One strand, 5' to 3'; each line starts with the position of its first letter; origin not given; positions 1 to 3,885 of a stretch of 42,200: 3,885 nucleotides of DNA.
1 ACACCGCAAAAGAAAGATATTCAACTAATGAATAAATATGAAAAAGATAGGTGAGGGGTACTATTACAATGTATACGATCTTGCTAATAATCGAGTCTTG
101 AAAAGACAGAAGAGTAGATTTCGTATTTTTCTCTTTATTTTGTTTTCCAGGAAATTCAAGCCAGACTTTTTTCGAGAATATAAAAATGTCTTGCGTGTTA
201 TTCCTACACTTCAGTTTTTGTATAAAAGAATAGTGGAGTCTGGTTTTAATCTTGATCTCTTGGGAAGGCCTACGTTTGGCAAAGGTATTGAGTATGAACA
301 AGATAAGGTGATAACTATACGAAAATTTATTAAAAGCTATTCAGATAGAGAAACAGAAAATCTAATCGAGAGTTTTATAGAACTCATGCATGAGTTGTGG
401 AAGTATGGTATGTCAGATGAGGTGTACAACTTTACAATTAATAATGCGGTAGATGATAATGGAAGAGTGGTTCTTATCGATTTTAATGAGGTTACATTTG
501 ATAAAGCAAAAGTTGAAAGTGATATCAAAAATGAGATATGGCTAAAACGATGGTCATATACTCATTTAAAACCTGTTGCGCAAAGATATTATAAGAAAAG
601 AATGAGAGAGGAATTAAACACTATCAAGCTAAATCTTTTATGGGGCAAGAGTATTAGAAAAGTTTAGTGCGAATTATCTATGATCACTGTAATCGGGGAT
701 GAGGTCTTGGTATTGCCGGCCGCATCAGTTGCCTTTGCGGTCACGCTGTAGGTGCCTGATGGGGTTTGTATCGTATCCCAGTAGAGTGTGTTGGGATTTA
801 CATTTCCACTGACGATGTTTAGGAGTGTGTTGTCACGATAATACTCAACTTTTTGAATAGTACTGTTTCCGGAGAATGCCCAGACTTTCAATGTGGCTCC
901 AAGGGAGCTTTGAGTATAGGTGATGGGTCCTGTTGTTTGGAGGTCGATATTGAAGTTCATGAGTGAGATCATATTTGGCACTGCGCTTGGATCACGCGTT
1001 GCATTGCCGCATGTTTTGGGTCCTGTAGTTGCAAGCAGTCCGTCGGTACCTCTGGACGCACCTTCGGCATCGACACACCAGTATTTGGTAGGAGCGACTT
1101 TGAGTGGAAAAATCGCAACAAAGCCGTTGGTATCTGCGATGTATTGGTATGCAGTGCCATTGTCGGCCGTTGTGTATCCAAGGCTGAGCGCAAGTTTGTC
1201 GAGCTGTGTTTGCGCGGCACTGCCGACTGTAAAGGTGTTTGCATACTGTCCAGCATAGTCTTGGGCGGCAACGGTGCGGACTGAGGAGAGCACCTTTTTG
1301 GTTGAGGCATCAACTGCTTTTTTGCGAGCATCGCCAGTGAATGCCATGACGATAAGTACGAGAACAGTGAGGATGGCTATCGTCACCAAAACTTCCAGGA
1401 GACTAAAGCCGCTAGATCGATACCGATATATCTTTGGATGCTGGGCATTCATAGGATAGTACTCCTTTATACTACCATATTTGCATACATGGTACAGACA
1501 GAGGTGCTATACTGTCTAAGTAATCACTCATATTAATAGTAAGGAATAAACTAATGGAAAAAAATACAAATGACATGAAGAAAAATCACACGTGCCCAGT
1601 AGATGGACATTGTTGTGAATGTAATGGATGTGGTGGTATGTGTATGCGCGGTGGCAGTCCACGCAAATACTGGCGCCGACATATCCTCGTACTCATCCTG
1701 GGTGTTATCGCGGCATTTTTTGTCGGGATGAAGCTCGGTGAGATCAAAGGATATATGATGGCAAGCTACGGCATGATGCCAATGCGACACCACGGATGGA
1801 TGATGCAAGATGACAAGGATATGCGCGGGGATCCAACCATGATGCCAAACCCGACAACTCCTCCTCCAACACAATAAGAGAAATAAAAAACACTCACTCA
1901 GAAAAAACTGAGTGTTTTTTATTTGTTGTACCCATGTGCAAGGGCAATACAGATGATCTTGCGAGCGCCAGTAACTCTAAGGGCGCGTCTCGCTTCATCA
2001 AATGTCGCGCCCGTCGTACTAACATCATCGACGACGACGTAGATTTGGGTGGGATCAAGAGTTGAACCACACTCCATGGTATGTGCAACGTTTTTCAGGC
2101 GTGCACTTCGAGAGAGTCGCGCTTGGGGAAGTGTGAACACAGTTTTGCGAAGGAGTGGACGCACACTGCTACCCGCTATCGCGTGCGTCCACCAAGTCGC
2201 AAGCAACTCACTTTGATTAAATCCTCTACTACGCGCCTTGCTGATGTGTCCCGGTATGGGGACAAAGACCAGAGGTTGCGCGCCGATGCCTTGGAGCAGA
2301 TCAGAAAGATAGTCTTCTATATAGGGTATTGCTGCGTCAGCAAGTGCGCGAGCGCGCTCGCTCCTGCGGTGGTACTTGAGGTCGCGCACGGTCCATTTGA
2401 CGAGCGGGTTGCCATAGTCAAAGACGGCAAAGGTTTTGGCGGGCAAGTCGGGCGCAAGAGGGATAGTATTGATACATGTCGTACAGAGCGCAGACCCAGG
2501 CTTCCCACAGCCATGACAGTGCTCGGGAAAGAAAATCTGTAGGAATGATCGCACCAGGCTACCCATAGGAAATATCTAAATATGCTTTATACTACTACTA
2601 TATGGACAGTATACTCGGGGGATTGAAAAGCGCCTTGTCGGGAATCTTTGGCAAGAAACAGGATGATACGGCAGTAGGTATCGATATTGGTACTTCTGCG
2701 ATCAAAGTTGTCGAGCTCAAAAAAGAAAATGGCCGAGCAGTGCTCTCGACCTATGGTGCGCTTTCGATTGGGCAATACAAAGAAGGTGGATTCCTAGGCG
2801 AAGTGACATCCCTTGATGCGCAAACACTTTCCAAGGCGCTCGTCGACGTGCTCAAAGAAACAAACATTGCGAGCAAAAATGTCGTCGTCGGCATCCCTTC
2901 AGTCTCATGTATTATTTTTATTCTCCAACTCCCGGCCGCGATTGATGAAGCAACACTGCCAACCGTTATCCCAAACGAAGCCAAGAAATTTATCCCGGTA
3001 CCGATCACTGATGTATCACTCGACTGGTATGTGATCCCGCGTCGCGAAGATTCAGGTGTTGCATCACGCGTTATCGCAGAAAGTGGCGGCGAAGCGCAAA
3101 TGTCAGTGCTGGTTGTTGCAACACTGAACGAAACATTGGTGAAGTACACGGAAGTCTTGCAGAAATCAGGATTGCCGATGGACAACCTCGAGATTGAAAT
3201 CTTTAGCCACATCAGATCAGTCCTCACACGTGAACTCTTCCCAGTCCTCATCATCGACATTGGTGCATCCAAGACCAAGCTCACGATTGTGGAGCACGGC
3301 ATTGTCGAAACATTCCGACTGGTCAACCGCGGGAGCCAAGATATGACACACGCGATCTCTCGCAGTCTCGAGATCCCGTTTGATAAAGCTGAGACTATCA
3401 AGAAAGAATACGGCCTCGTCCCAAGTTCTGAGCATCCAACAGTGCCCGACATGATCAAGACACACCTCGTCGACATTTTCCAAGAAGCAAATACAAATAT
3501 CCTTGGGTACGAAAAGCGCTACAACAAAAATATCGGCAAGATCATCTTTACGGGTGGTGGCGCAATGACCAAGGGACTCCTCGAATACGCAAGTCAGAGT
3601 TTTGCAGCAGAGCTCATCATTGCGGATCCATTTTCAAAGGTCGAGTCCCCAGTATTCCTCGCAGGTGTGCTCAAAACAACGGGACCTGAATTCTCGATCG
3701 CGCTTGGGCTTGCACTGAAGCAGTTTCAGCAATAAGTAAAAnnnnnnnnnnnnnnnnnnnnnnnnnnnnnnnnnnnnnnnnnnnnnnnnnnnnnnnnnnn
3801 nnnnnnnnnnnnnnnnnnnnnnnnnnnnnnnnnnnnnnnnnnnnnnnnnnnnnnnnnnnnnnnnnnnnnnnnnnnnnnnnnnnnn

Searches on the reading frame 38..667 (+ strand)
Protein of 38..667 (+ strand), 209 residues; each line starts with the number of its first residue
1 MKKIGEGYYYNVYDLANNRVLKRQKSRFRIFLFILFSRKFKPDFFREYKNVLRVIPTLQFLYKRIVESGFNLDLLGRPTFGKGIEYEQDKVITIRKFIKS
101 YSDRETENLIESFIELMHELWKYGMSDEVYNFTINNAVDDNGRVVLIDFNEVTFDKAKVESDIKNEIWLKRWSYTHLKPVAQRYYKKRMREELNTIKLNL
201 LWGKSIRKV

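Call 4: search_protein_families(library=pfam, proteins=[window:38-667:+], max_evalue=0.01)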
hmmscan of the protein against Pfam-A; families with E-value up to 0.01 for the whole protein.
window:38-667:+ (209 aa): 0 families

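Call 12: search_protein_families(library=ncbifam, proteins=[window:38-667:+], max_evalue=0.01)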
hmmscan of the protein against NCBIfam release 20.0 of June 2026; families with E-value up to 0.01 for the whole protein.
window:38-667:+ (209 aa): 0 families

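Call 18: search_protein_families(library=pfam, proteins=[window:38-667:+], max_evalue=1)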
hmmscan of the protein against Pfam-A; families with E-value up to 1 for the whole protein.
window:38-667:+ (209 aa): 1 family
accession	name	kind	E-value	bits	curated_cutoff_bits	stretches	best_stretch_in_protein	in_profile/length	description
PF02026.21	RyR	-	0.11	13.2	27.4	0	104-161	15-72/91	RyR domain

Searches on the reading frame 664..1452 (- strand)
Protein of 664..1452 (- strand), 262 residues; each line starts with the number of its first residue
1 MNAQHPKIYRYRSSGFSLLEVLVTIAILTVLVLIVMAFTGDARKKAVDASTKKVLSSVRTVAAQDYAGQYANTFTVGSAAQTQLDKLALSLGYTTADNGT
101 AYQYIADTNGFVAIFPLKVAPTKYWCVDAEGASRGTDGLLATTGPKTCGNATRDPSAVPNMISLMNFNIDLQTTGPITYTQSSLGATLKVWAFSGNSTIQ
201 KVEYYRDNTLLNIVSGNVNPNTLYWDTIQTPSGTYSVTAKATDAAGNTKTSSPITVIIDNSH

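Call 4: search_protein_families(library=pfam, proteins=[window:664-1452:-], max_evalue=0.01)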
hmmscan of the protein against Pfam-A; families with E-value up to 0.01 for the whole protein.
window:664-1452:- (262 aa): 5 families
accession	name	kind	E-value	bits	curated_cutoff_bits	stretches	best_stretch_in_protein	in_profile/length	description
PF07963.17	N_methyl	-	5.3e-07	29.4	21.2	1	12-36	3-27/27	Prokaryotic N-terminal methylation motif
PF17957.7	Big_7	-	2.7e-06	28.3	24.1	1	187-239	21-70/70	Bacterial Ig domain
PF19077.6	Big_13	-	3.1e-06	28.1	27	1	228-260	70-102/102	Bacterial Ig-like domain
PF20164.4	GspA_SrpA_N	-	0.0012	19.7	27.4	1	193-260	47-113/117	GspA/SrpA SigLec-like domain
PF18981.6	InlK_D3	-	0.0081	16.7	25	0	232-258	49-75/75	Internalin K domain (D3/D4)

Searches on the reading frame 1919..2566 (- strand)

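Call 4: search_protein_families(library=pfam, proteins=[window:1919-2566:-], max_evalue=0.01)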
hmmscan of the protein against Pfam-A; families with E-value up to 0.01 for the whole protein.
window:1919-2566:- (215 aa): 2 families
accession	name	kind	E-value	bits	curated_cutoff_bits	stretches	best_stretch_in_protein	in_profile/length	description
PF00156.33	Pribosyltran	-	0.0001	22.1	26.3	1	174-210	88-124/158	Phosphoribosyl transferase domain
PF18912.6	DZR_2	-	0.00016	21.9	27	1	9-37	2-34/56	Double zinc ribbon domain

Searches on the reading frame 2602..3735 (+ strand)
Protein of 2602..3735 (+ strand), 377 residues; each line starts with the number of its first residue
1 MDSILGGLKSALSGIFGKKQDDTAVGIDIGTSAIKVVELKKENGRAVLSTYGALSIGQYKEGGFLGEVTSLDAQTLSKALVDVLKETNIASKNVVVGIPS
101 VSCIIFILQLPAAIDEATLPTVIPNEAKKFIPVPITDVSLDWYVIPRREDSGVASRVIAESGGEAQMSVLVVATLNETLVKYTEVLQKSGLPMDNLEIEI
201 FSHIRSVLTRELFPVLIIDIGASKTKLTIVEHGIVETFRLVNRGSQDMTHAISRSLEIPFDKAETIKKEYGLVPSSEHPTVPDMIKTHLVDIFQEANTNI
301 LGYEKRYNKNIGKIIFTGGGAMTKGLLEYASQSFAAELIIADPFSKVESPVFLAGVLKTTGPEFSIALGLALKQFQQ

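Call 4: search_protein_families(library=pfam, proteins=[window:2602-3735:+], max_evalue=0.01)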
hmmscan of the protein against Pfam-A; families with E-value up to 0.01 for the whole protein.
window:2602-3735:+ (377 aa): 3 families
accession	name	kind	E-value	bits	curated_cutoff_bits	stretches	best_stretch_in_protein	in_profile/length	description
PF11104.14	PilM_2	-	9.2e-39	133.8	27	1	26-375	1-340/340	Type IV pilus assembly protein PilM;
PF14450.12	FtsA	-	6.6e-17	62.5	31.8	1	217-355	2-125/127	Cell division protein FtsA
PF06723.19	MreB_Mbl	-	0.0014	18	27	0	216-277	148-215/327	MreB/Mbl protein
